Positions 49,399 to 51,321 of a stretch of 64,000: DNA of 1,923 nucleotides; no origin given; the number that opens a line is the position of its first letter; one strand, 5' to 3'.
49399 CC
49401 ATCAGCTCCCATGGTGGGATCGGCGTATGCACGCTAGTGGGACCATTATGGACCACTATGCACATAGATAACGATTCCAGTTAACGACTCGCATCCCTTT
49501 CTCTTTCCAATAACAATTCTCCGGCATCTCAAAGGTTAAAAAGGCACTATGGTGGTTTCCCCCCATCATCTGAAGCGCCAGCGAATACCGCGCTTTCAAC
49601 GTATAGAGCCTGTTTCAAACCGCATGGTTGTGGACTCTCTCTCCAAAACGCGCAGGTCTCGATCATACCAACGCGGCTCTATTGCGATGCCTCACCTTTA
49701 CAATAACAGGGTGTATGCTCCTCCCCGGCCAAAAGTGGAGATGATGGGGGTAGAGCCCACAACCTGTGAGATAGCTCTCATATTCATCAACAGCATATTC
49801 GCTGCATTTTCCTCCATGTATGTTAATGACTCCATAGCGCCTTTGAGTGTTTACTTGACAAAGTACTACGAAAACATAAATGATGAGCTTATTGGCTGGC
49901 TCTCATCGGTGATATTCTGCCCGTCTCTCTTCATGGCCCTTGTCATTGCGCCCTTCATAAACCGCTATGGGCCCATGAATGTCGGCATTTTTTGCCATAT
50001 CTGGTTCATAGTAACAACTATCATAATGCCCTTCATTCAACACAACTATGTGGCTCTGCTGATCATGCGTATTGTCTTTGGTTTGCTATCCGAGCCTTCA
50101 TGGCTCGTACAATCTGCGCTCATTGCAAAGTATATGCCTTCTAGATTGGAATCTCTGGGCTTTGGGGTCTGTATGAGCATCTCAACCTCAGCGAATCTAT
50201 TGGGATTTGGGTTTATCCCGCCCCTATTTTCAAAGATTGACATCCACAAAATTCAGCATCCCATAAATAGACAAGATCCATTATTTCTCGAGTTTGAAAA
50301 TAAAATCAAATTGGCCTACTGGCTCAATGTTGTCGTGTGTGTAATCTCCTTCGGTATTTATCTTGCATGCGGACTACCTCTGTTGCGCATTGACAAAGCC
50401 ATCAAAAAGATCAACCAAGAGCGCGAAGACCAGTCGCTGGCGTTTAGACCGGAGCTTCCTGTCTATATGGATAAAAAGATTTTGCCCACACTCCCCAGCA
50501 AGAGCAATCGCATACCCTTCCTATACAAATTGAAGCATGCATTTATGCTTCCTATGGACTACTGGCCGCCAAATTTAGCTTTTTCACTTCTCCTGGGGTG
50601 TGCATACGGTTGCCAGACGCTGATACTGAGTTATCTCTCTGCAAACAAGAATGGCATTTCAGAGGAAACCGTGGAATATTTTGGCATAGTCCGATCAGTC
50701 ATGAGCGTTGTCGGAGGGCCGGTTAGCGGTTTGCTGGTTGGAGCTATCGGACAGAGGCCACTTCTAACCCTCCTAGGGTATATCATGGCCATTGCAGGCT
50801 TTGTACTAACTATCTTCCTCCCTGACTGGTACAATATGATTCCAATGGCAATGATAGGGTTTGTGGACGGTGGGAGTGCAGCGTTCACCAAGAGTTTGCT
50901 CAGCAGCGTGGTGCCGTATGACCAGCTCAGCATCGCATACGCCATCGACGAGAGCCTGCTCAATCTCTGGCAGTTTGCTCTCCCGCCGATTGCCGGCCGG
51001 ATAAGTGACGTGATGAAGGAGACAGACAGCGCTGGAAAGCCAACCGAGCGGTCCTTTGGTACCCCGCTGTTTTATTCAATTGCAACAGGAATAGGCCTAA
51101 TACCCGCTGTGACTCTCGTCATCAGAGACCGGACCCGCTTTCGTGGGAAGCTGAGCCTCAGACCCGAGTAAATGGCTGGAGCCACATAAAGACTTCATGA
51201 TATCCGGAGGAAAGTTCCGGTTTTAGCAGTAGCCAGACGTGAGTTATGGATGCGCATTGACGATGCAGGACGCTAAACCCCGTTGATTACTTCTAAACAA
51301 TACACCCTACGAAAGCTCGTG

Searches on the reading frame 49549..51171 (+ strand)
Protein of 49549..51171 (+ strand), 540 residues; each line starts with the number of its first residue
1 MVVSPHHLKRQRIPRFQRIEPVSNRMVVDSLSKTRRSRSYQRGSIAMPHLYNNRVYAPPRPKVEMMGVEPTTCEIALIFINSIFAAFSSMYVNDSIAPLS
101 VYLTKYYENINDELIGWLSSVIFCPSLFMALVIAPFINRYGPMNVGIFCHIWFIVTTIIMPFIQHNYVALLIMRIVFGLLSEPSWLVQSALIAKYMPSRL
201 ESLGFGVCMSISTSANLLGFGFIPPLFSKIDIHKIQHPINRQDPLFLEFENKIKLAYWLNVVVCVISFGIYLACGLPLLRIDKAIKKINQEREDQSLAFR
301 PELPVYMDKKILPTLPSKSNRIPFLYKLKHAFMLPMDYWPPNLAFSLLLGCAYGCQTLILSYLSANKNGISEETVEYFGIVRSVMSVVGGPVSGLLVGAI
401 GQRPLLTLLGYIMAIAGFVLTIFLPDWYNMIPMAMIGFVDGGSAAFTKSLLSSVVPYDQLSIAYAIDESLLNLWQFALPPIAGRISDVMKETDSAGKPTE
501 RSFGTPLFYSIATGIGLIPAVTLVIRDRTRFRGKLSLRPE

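Call 11: find_encoding_contigs(protein=window:49549-51171:+, flank=10000, max_places=8)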
Protein window:49549-51171:+ (540 aa): 7 contigs read that carry it; 7 places shown.
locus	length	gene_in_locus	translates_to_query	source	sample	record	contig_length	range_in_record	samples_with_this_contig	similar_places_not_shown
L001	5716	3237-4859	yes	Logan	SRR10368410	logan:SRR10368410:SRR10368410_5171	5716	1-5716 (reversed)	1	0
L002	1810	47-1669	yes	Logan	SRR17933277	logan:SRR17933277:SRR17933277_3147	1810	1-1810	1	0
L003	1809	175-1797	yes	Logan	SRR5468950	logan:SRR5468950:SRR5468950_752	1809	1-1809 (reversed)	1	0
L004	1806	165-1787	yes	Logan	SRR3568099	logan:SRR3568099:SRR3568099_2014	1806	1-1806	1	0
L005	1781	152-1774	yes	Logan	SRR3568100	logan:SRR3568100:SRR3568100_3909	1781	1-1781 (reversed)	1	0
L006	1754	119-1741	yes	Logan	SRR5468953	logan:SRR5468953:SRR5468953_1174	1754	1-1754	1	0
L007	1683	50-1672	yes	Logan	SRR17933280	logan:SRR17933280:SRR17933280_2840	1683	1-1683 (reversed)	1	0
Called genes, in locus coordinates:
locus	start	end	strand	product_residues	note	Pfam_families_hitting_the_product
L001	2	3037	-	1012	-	?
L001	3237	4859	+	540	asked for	PF00083:Sugar_tr (faint), PF07690:MFS_1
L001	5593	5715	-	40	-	?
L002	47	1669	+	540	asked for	PF00083:Sugar_tr (faint), PF07690:MFS_1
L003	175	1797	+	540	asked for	PF00083:Sugar_tr (faint), PF07690:MFS_1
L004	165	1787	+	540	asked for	PF00083:Sugar_tr (faint), PF07690:MFS_1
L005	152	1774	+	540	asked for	PF00083:Sugar_tr (faint), PF07690:MFS_1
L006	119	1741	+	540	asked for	PF00083:Sugar_tr (faint), PF07690:MFS_1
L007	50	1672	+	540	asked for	PF00083:Sugar_tr (faint), PF07690:MFS_1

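Call 15: list_cluster_members(proteins=[window:49549-51171:+, window:52618-54816:-, window:46185-49412:-, window:57288-60836:+, window:8983-9618:+, window:3428-5641:-, window:24541-26724:-, window:10170-10841:+, window:21510-22508:+])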
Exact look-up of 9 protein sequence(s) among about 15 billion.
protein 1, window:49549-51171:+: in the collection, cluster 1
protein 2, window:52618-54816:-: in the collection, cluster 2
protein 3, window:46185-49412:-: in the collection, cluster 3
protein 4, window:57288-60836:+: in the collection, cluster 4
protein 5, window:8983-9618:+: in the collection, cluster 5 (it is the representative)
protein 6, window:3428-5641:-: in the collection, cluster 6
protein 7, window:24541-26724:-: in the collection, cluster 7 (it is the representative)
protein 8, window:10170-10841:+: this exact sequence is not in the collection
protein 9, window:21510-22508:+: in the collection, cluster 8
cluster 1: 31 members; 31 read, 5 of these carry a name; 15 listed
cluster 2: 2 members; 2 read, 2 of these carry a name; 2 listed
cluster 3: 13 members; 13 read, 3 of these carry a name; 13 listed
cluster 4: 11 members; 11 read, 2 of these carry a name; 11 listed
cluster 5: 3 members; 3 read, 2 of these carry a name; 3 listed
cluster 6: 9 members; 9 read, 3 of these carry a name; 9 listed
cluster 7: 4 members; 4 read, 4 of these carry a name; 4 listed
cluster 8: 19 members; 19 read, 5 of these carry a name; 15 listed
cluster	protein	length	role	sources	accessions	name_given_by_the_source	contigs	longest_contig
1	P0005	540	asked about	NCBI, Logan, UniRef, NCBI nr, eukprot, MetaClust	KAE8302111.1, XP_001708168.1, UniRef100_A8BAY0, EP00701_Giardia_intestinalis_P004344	Major facilitator superfamily transporter [Giardia duodenalis] | Lysosomal dipeptide transporter MFSD1 n=1 Tax=Giardia intestinalis (strain ATCC 50803 / ... | Major facilitator superfamily transporter [Giardia intestinalis]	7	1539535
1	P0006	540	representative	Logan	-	-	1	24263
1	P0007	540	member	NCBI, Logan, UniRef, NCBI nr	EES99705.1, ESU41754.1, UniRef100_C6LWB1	Transporter, MFS superfamily protein [Giardia duodenalis] | Lysosomal dipeptide transporter MFSD1 n=2 Tax=Giardia intestinalis TaxID=5741 ... | Hypothetical protein GL50581_3069 [Giardia intestinalis ATCC 50581]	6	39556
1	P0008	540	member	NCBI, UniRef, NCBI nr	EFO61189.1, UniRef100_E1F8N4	Major facilitator superfamily transporter [Giardia lamblia P15] | Lysosomal dipeptide transporter MFSD1 n=1 Tax=Giardia intestinalis (strain P15) ...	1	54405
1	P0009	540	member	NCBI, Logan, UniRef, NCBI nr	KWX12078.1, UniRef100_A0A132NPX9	Transporter/ MFS superfamily protein [Giardia duodenalis assemblage B] | Lysosomal dipeptide transporter MFSD1 n=1 Tax=Giardia duodenalis assemblage B ... | Transporter/ MFS superfamily protein [Giardia intestinalis assemblage B]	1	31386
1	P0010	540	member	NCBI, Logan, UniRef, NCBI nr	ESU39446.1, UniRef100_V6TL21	Transporter, MFS superfamily protein [Giardia duodenalis] | Lysosomal dipeptide transporter MFSD1 n=1 Tax=Giardia intestinalis TaxID=5741 ... | Transporter, MFS superfamily protein [Giardia intestinalis]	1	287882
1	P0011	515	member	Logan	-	-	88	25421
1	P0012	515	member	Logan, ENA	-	-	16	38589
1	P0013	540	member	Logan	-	-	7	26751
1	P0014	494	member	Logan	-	-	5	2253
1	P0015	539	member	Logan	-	-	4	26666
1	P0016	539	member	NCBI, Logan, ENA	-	-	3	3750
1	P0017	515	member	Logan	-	-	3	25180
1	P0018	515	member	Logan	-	-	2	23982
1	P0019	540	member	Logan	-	-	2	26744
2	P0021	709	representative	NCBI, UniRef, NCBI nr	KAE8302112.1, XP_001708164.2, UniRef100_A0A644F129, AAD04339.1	VSP with INR [Giardia duodenalis] | VSP with INR n=3 Tax=Giardia intestinalis TaxID=5741 RepID=A0A644F129_GIAIC | VSP with INR [Giardia intestinalis]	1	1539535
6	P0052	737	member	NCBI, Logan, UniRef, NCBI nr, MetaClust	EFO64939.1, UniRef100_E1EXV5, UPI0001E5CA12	Tubulin tyrosine ligase [Giardia lamblia P15] | Tubulin--tyrosine ligase-like protein 5 n=1 Tax=Giardia intestinalis (strain P15) ... | status=active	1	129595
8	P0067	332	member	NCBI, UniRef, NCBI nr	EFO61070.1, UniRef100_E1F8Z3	Degreening related gene dee76 protein [Giardia lamblia P15] | Degreening related gene dee76 protein n=1 Tax=Giardia intestinalis (strain P15) ...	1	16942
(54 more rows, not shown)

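Call 48: find_encoding_contigs(protein=P0010, flank=10000, max_places=3)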
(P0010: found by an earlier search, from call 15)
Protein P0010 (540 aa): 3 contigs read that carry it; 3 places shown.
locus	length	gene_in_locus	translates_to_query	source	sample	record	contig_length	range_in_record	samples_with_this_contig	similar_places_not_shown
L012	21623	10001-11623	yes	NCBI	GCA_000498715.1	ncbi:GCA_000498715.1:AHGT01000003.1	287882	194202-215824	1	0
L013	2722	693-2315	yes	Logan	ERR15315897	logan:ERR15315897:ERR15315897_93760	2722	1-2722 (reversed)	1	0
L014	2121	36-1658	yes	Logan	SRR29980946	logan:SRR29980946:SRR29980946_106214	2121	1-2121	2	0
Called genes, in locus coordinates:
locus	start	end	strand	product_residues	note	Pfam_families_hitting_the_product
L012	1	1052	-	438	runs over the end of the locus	-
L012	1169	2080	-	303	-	-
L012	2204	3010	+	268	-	-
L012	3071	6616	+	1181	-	-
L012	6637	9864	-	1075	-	PF03133:TTL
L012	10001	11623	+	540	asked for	PF00083:Sugar_tr (faint), PF07690:MFS_1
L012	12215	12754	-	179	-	-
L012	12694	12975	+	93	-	-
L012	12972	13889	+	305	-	PF00078:RVT_1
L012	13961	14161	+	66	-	-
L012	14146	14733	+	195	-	-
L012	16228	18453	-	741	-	PF03302:VSP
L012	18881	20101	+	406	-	PF26116:FAM13A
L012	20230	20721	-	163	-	-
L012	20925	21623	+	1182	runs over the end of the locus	PF07714:PK_Tyr_Ser-Thr (faint), PF00069:Pkinase, PF12796:Ank_2, PF13637:Ank_4 (weak), PF12796:Ank_2, PF00023:Ank (weak), PF12796:Ank_2, PF00023:Ank (weak), +3 more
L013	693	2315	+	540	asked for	PF00083:Sugar_tr (faint), PF07690:MFS_1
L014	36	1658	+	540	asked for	PF00083:Sugar_tr (faint), PF07690:MFS_1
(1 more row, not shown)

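Call 55: find_encoding_contigs(protein=P0008, flank=10000, max_places=2)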
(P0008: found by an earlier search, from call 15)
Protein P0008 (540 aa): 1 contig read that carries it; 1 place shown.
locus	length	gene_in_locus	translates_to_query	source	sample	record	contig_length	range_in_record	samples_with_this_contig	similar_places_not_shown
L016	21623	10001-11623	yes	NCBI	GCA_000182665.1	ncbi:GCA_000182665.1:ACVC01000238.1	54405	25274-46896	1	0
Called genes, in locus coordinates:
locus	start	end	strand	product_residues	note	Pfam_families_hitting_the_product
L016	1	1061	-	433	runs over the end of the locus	-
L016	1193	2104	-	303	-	-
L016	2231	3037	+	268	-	-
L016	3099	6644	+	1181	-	-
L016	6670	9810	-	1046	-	PF03133:TTL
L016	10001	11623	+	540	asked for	PF00083:Sugar_tr (faint), PF07690:MFS_1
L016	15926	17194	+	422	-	-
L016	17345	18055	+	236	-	-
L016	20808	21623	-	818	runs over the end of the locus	PF03302:VSP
